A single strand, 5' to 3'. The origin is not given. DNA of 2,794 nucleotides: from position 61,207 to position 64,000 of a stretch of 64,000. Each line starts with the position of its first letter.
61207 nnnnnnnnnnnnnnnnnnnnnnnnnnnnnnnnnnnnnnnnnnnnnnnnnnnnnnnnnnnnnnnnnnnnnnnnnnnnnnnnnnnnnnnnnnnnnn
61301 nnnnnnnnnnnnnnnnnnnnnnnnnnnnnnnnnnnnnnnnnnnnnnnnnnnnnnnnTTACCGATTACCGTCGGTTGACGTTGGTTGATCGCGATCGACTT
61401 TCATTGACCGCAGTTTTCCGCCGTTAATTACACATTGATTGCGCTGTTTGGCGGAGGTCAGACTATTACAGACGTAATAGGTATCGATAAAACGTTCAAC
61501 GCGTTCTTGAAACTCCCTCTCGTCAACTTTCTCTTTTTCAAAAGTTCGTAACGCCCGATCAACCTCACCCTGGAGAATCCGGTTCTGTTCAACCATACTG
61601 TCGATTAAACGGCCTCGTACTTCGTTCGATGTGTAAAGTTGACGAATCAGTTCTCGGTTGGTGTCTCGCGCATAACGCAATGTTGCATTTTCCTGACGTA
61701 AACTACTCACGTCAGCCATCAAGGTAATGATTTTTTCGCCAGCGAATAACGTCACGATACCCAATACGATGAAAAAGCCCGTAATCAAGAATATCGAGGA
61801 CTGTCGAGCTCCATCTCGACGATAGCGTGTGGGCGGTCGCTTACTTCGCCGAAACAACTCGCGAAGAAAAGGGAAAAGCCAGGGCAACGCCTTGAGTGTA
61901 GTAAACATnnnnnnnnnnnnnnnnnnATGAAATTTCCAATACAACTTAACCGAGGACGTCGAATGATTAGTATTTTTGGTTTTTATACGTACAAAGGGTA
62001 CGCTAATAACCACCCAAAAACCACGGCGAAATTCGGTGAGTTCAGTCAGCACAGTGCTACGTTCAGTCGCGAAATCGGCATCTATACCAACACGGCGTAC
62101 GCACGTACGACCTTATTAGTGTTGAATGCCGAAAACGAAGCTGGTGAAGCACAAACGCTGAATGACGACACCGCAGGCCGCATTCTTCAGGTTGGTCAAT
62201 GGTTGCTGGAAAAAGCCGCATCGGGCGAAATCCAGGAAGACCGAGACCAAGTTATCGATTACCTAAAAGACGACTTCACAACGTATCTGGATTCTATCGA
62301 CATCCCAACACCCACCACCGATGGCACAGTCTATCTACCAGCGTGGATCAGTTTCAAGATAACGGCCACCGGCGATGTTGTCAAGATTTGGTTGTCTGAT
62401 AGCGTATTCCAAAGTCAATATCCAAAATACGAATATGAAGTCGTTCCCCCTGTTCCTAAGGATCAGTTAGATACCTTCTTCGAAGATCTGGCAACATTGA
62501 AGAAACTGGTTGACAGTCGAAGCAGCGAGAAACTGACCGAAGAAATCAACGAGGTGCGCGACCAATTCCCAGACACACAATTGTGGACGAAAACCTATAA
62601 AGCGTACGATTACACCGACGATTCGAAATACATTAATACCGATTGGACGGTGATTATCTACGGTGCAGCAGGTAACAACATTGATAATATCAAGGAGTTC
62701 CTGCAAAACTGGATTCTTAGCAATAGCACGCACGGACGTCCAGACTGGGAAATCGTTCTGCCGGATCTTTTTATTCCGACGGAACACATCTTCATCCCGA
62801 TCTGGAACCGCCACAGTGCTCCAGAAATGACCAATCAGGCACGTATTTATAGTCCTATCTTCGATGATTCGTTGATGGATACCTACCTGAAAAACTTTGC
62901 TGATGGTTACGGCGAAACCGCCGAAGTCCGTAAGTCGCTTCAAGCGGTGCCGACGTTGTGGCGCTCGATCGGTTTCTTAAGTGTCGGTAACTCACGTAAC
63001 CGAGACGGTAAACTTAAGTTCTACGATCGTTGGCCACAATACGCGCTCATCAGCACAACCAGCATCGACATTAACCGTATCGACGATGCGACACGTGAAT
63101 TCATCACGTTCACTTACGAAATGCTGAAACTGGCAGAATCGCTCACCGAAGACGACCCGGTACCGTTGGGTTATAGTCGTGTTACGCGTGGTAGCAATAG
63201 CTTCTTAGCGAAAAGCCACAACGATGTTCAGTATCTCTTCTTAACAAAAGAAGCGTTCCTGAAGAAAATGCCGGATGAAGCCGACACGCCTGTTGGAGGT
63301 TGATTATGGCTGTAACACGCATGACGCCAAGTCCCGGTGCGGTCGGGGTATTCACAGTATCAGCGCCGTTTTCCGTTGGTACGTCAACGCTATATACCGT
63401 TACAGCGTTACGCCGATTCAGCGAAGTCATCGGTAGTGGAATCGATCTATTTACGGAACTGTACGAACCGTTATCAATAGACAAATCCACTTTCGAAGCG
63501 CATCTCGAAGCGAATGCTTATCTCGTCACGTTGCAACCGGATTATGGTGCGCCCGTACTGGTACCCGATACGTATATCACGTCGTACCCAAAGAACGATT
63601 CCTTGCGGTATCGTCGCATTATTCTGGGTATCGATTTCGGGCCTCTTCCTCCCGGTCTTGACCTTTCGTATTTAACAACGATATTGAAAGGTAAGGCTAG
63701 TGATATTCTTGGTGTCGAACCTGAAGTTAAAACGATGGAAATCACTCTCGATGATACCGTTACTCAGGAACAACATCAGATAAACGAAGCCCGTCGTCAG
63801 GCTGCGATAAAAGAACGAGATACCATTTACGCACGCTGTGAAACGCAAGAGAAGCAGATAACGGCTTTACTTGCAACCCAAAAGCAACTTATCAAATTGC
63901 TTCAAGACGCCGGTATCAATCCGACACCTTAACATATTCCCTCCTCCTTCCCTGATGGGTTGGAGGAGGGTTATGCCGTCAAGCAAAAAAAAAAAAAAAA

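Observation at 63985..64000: A16 homopolymer at the window end and A12 at 26897-26908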

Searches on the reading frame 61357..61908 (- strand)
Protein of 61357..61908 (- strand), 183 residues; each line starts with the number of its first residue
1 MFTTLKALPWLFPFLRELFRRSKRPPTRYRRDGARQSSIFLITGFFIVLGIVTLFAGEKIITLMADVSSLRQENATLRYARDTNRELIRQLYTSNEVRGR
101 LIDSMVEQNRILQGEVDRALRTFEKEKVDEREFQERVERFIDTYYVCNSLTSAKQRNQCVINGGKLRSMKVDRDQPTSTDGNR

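Call 61: search_protein_families(library=phrogs, proteins=[window:61357-61908:-], max_evalue=0.001)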
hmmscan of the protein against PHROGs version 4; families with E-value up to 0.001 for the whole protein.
window:61357-61908:- (183 aa): 1 family
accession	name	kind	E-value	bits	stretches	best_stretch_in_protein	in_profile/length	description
phrog_23900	-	unknown function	0.00095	20.2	0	58-114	43-99/124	-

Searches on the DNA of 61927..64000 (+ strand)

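Call 3: search_dna_similar(query=window:62000-64000:+, collection=phages, mode=near, max_rows=20)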
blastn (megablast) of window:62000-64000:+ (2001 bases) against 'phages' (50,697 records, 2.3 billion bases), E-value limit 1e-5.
No match.

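Call 10: search_dna_similar(query=window:61927-63932:+, collection=phages, mode=distant, max_rows=25)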
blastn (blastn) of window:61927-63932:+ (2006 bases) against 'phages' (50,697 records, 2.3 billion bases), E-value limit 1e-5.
No match.

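Call 59: search_rna_families(source=L024, start=1900, end=2500, threshold=evalue, max_evalue=1)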
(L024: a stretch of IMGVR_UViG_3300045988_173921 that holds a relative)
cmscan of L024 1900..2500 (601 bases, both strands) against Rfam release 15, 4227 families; matches with E-value up to 1: 0.
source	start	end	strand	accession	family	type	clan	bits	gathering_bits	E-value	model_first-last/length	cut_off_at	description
